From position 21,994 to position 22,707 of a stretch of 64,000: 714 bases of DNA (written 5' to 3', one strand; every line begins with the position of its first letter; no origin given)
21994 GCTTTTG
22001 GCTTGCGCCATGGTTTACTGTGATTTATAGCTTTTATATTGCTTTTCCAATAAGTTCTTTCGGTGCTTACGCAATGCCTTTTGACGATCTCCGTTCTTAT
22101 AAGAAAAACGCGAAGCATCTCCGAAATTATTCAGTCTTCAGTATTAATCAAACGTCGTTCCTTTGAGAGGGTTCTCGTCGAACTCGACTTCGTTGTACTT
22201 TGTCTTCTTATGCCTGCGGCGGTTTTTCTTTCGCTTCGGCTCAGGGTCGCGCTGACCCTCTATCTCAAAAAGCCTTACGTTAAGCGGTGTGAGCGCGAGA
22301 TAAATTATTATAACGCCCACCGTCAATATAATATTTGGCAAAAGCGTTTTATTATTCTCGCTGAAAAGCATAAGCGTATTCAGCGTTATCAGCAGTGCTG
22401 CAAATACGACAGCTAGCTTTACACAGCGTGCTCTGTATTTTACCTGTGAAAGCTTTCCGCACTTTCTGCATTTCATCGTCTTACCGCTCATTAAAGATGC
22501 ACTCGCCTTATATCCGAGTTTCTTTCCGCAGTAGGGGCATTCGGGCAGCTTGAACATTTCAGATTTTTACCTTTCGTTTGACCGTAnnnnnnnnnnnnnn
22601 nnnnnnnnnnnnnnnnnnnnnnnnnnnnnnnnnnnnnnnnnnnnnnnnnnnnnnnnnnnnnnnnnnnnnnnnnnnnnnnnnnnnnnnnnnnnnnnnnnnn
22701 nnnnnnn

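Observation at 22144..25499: Tandem zinc-ribbon/2-TM paralogs, one with an ~850-aa polyacidic + ER/K tail, inserted between remB and gyrB in the origin gene cluster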

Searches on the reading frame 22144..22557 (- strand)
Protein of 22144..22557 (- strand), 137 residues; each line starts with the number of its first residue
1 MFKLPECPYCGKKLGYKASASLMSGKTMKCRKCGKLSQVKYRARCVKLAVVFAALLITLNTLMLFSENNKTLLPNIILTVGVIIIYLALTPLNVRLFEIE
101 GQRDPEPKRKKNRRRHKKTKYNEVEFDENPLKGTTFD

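Call 3: search_protein_families(library=pfam, proteins=[window:22144-22557:-], max_evalue=1)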
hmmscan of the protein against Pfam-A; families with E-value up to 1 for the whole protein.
window:22144-22557:- (137 aa): 12 families
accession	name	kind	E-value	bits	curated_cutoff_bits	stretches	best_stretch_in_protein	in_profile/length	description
PF07907.16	YibE_F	-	0.019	14.9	27.2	1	48-106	50-108/241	YibE/F-like protein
PF08273.17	Zn_Ribbon_Prim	-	0.028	15.2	23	1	6-35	5-33/37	Zinc-binding domain of primase-helicase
PF01616.22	Orbi_NS3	-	0.088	12.8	27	1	34-124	70-167/179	Orbivirus NS3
PF14354.12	Lar_restr_allev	-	0.12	13.1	28.6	1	4-38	3-34/58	Restriction alleviation protein Lar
PF06750.18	A24_N_bact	-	0.13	12.8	23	1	6-57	29-82/84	Bacterial Peptidase A24 N-terminal domain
PF07754.17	HVO_2753_ZBP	-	0.15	12.3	33.2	1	6-34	18-46/46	Small zinc finger protein HVO_2753-like, Zn-binding pocket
PF10601.15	zf-LITAF-like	-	0.23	12.1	23.8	0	27-59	5-39/70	LITAF-like zinc ribbon domain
PF21344.3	Zn_ribbon_LysW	-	0.24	11.5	27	1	6-34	2-28/46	Alpha-aminoadipate carrier protein LysW-like, globular domain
PF13248.11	Zn_ribbon_3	-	0.29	11.1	27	1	7-14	19-26/26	zinc-ribbon domain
PF24460.1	DUF7575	-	0.31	10.9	28.5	1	5-14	4-13/28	Domain of unknown function (DUF7575)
PF13240.11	Zn_Ribbon_1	-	0.35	11.2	25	0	7-14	16-23/23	zinc-ribbon domain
PF12760.12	Zn_ribbon_IS1595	-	0.37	11.2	25.4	1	5-35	19-45/46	Transposase zinc-ribbon domain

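Call 4: search_protein_families(library=ncbifam, proteins=[window:22144-22557:-], max_evalue=1)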
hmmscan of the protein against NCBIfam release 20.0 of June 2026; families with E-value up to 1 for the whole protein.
window:22144-22557:- (137 aa): 5 families
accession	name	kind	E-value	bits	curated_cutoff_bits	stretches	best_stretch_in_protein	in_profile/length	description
TIGR04104.1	cxxc_20_cxxc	subfamily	1.7e-09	37.9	45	1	5-96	1-90/93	TIGR04104 family putative zinc finger protein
TIGR03655.1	anti_R_Lar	subfamily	0.022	15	39.6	1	5-39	2-40/55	Lar family restriction alleviation protein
NF038384.1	zinc_YnfU_fam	subfamily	0.024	14.2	36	1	6-37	18-48/52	YnfU family zinc-binding protein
NF011481.0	PRK14890.1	equivalog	0.078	13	61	1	6-34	29-57/61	putative Zn-ribbon RNA-binding protein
NF041070.1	carrier_LysW_Arch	domain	0.17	11.9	75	1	6-48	4-45/57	alpha-aminoadipate/glutamate carrier protein LysW/ArgW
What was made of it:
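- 22144..22557 (-): Small 'type B' ZnR-2TM paralog, 137 aa, with the conserved tail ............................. It starts 29 nt after the stop of the large gene. TIGR04104 match at 37.9 bits (call 4).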

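Call 8: find_homologous_proteins(query=window:22144-22557:-, max_evalue=0.001)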
Query window:22144-22557:- (137 aa): 14 proteins with E <= 0.001 among 26 candidates.
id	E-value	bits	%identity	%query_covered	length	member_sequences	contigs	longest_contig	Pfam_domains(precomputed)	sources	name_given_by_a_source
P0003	2.9e-85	301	100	100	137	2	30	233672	-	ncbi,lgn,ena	-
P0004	9.4e-59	215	72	100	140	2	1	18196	-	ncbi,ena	-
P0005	8.6e-53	196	66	100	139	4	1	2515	-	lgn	-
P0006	9.1e-53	196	66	100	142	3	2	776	-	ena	-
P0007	3.2e-50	188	62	100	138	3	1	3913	-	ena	-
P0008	1.0e-47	180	64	100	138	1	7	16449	-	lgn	-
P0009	5.6e-44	167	54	100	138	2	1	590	-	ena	-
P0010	1.9e-42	162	60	100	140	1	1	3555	-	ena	-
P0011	1.1e-40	157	57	100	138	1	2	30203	-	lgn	-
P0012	6.5e-39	151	50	100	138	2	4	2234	-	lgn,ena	-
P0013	1.3e-38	150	53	100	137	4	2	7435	-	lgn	-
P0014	9.6e-38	147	51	100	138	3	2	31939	-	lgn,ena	-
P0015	2.5e-37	146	52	100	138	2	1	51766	-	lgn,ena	-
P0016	3.6e-34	136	49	100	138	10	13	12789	-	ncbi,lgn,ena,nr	ncbi:MAG: hypothetical protein II589_03445 [Clostridia bacterium]|nr:hypothetical protein [Clostridi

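Call 9: find_encoding_contigs(protein=P0015, flank=8000, max_places=2)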
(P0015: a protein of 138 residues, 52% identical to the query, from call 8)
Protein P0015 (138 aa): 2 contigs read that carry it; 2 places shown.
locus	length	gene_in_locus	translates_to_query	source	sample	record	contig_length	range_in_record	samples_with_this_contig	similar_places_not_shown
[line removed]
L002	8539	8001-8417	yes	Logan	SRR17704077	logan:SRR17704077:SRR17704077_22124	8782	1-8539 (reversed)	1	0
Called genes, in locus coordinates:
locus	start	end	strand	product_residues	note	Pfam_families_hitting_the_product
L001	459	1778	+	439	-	PF11638:DnaA_N, PF00308:Bac_DnaA, PF01695:IstB_IS21, PF00004:AAA (weak), PF13173:AAA_14 (weak), PF08299:Bac_DnaA_C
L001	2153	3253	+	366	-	PF00712:DNA_pol3_beta, PF02767:DNA_pol3_beta_2, PF02768:DNA_pol3_beta_3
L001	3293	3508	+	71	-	PF13275:S4_2, PF01479:S4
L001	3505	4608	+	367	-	PF02463:SMC_N, PF13175:AAA_15 (weak), PF13476:AAA_23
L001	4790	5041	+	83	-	PF04025:RemA-like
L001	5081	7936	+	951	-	-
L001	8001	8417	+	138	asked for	-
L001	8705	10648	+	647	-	PF02518:HATPase_c, PF00204:DNA_gyraseB, PF01751:Toprim, PF00986:DNA_gyraseB_C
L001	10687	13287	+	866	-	PF00521:DNA_topoisoIV, PF03989:DNA_gyraseA_C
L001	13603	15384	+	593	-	PF13306:LRR_5, PF13855:LRR_8 (faint)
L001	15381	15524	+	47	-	-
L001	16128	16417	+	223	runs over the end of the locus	PF06940:DUF1287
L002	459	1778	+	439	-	PF11638:DnaA_N, PF00308:Bac_DnaA, PF01695:IstB_IS21, PF00004:AAA (weak), PF13173:AAA_14 (weak), PF08299:Bac_DnaA_C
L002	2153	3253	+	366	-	PF00712:DNA_pol3_beta, PF02767:DNA_pol3_beta_2, PF02768:DNA_pol3_beta_3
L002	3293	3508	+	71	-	PF13275:S4_2, PF01479:S4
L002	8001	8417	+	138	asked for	-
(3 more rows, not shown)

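Call 10: find_encoding_contigs(protein=P0014, flank=8000, max_places=2)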
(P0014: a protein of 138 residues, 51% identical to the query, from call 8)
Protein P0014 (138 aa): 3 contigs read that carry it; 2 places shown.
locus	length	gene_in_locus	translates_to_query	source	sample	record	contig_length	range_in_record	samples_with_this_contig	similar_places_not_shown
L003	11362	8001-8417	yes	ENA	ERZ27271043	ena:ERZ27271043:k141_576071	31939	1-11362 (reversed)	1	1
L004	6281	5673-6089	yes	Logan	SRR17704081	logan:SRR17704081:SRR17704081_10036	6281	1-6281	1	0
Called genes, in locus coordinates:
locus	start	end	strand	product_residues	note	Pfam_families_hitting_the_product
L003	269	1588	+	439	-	PF11638:DnaA_N, PF13401:AAA_22 (faint), PF00308:Bac_DnaA, PF01695:IstB_IS21, PF00004:AAA (weak), PF13173:AAA_14 (weak), PF08299:Bac_DnaA_C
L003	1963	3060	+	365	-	PF00712:DNA_pol3_beta, PF02767:DNA_pol3_beta_2, PF02768:DNA_pol3_beta_3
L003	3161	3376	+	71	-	PF13275:S4_2, PF01479:S4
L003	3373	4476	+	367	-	PF02463:SMC_N, PF13175:AAA_15 (weak), PF13476:AAA_23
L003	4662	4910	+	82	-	PF04025:RemA-like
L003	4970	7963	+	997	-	-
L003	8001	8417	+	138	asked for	-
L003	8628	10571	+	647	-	PF02518:HATPase_c, PF00204:DNA_gyraseB, PF01751:Toprim, PF00986:DNA_gyraseB_C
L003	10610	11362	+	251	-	?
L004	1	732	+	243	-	?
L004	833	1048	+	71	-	PF13275:S4_2, PF01479:S4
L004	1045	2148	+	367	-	PF02463:SMC_N, PF13175:AAA_15 (weak), PF13476:AAA_23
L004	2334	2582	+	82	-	PF04025:RemA-like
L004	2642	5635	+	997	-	-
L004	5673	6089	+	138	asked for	-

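Call 11: find_encoding_contigs(protein=P0011, flank=8000, max_places=2)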
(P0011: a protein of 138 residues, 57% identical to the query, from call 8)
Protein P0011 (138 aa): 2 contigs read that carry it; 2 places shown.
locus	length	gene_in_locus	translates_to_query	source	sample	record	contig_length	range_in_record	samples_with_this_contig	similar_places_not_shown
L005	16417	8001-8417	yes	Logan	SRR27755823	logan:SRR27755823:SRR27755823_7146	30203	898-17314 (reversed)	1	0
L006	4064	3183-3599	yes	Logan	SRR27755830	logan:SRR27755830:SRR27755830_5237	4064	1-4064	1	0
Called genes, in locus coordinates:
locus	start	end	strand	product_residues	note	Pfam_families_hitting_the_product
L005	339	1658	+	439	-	PF11638:DnaA_N, PF00308:Bac_DnaA, PF01695:IstB_IS21, PF00004:AAA (weak), PF13173:AAA_14 (weak), PF13401:AAA_22 (faint), PF08299:Bac_DnaA_C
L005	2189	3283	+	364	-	PF00712:DNA_pol3_beta, PF02767:DNA_pol3_beta_2, PF02768:DNA_pol3_beta_3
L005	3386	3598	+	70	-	PF13275:S4_2, PF01479:S4 (weak)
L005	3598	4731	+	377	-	PF02463:SMC_N, PF13175:AAA_15, PF13476:AAA_23, PF13304:AAA_21 (weak)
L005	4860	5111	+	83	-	-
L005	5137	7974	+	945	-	-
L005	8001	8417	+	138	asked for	-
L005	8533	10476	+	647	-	PF02518:HATPase_c, PF00204:DNA_gyraseB, PF01751:Toprim, PF00986:DNA_gyraseB_C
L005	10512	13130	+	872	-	PF00521:DNA_topoisoIV, PF03989:DNA_gyraseA_C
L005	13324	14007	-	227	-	PF03006:HlyIII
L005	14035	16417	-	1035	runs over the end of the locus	PF10101:DUF2339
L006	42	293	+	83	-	-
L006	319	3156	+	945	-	-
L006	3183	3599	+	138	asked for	-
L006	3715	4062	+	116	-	?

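Call 13: find_encoding_contigs(protein=P0016, flank=8000, max_places=2)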
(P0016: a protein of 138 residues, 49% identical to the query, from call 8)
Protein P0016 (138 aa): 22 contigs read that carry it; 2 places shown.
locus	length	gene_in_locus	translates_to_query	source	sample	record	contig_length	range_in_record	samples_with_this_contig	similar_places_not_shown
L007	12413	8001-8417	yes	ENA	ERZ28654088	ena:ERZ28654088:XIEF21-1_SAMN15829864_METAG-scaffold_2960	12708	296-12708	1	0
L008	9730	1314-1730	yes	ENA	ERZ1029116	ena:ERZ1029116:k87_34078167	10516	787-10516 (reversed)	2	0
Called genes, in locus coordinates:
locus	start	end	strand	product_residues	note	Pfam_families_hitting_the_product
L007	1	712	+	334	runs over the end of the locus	?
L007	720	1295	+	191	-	PF08299:Bac_DnaA_C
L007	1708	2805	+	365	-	PF00712:DNA_pol3_beta, PF02767:DNA_pol3_beta_2, PF02768:DNA_pol3_beta_3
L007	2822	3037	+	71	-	PF13275:S4_2, PF01479:S4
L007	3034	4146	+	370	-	PF02463:SMC_N, PF13175:AAA_15 (weak), PF13476:AAA_23 (weak), PF13304:AAA_21 (weak)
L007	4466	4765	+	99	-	PF04025:RemA-like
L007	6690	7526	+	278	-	-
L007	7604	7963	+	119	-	-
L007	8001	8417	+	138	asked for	-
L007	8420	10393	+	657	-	PF02518:HATPase_c, PF00204:DNA_gyraseB, PF01751:Toprim, PF00986:DNA_gyraseB_C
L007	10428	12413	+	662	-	?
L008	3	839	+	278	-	?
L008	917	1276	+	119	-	-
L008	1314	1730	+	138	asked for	-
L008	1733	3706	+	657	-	PF02518:HATPase_c, PF00204:DNA_gyraseB, PF01751:Toprim, PF00986:DNA_gyraseB_C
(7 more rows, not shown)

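Call 14: find_encoding_contigs(protein=P0004, flank=8000, max_places=1)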
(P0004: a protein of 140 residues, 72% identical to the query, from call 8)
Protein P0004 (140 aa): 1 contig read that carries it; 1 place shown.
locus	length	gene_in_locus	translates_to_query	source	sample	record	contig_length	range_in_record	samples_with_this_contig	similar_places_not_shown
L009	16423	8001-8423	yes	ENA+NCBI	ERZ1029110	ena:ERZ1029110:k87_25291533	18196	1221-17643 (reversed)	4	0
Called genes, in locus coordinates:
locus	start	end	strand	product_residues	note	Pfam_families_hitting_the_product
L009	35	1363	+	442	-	PF11638:DnaA_N, PF00308:Bac_DnaA, PF01695:IstB_IS21 (weak), PF13173:AAA_14 (weak), PF00004:AAA (weak), PF08299:Bac_DnaA_C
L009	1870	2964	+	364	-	PF00712:DNA_pol3_beta, PF02767:DNA_pol3_beta_2, PF02768:DNA_pol3_beta_3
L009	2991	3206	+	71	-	PF13275:S4_2, PF01479:S4 (weak)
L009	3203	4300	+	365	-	PF02463:SMC_N, PF13175:AAA_15 (weak), PF13476:AAA_23, PF13304:AAA_21 (faint)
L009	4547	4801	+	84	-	PF04025:RemA-like (weak)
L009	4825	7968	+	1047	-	-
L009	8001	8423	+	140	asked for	-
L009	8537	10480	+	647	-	PF02518:HATPase_c, PF00204:DNA_gyraseB, PF01751:Toprim, PF00986:DNA_gyraseB_C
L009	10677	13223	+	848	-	PF00521:DNA_topoisoIV, PF03989:DNA_gyraseA_C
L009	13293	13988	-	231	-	PF03006:HlyIII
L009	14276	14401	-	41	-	-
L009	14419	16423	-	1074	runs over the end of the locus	?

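Call 15: find_encoding_contigs(protein=P0008, flank=8000, max_places=1)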
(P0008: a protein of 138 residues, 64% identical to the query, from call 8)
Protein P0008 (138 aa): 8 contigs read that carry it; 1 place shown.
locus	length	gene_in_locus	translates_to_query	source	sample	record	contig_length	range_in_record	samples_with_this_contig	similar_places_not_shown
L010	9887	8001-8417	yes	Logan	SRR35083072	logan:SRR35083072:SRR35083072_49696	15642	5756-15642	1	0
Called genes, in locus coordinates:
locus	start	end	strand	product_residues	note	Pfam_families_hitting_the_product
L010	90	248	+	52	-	-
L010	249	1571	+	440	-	PF11638:DnaA_N, PF00308:Bac_DnaA, PF01695:IstB_IS21 (weak), PF00004:AAA, PF08299:Bac_DnaA_C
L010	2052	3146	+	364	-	PF00712:DNA_pol3_beta, PF02767:DNA_pol3_beta_2, PF02768:DNA_pol3_beta_3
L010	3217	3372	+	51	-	PF01479:S4 (weak), PF13275:S4_2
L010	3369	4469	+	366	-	PF02463:SMC_N, PF13175:AAA_15 (faint), PF13476:AAA_23, PF13304:AAA_21 (faint)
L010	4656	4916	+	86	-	PF04025:RemA-like (weak)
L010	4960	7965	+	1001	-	-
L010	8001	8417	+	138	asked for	-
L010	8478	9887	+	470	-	?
